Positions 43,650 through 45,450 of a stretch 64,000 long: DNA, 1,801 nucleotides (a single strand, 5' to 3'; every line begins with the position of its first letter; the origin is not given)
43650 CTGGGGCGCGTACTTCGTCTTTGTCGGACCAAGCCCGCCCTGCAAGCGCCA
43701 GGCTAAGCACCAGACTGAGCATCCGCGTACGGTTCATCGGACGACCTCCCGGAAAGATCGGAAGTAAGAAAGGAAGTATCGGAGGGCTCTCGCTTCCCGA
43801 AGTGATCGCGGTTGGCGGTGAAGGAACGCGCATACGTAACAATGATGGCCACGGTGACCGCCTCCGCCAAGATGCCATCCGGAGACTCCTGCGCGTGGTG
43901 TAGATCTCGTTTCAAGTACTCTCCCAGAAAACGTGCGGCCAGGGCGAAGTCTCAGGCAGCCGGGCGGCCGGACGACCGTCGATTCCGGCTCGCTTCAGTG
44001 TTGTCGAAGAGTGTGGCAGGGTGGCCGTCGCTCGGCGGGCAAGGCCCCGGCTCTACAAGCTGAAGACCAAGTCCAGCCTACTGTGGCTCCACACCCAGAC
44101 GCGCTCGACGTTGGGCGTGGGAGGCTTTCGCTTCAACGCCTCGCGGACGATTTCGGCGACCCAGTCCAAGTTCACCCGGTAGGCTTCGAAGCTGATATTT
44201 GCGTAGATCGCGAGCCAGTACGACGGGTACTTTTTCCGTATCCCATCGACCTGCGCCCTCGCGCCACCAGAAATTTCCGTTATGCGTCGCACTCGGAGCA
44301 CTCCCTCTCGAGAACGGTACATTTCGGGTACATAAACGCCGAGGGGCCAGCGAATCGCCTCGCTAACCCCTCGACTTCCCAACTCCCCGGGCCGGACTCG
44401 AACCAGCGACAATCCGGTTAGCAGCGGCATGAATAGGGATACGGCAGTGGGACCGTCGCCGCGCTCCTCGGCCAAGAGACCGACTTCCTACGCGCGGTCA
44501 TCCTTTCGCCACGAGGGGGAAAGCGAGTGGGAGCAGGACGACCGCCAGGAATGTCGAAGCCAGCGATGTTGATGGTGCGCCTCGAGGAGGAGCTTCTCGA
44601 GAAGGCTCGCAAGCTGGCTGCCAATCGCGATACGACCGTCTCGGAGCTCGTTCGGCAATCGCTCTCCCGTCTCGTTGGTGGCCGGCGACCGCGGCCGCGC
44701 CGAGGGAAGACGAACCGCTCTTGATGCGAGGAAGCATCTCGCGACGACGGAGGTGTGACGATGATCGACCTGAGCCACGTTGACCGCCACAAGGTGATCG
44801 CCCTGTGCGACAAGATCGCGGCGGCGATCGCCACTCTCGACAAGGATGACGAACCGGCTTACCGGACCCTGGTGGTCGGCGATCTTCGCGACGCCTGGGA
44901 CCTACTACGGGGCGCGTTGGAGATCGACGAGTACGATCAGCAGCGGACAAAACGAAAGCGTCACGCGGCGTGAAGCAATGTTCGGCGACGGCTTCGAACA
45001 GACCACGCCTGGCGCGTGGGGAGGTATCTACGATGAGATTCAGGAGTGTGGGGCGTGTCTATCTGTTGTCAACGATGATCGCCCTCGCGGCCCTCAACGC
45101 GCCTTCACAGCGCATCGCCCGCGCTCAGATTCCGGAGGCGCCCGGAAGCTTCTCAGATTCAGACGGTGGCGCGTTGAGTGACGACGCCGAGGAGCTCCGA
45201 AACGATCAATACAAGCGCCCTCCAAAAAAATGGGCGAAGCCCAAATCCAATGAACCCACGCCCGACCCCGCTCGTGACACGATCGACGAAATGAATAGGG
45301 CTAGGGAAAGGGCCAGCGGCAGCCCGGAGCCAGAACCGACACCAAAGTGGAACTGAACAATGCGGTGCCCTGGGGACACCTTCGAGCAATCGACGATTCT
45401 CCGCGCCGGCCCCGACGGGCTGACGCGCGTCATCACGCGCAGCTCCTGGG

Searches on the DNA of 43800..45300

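Call 67: search_rna_families(source=window, start=43800, end=45300, threshold=evalue, max_evalue=1, show_alignments=1)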
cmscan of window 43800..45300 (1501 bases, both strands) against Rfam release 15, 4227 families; matches with E-value up to 1: 1.
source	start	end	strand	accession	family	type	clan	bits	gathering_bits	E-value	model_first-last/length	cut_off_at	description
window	43931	43975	+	RF01737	flpD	Cis-reg;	-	18.4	40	0.58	1-47/47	no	flpD RNA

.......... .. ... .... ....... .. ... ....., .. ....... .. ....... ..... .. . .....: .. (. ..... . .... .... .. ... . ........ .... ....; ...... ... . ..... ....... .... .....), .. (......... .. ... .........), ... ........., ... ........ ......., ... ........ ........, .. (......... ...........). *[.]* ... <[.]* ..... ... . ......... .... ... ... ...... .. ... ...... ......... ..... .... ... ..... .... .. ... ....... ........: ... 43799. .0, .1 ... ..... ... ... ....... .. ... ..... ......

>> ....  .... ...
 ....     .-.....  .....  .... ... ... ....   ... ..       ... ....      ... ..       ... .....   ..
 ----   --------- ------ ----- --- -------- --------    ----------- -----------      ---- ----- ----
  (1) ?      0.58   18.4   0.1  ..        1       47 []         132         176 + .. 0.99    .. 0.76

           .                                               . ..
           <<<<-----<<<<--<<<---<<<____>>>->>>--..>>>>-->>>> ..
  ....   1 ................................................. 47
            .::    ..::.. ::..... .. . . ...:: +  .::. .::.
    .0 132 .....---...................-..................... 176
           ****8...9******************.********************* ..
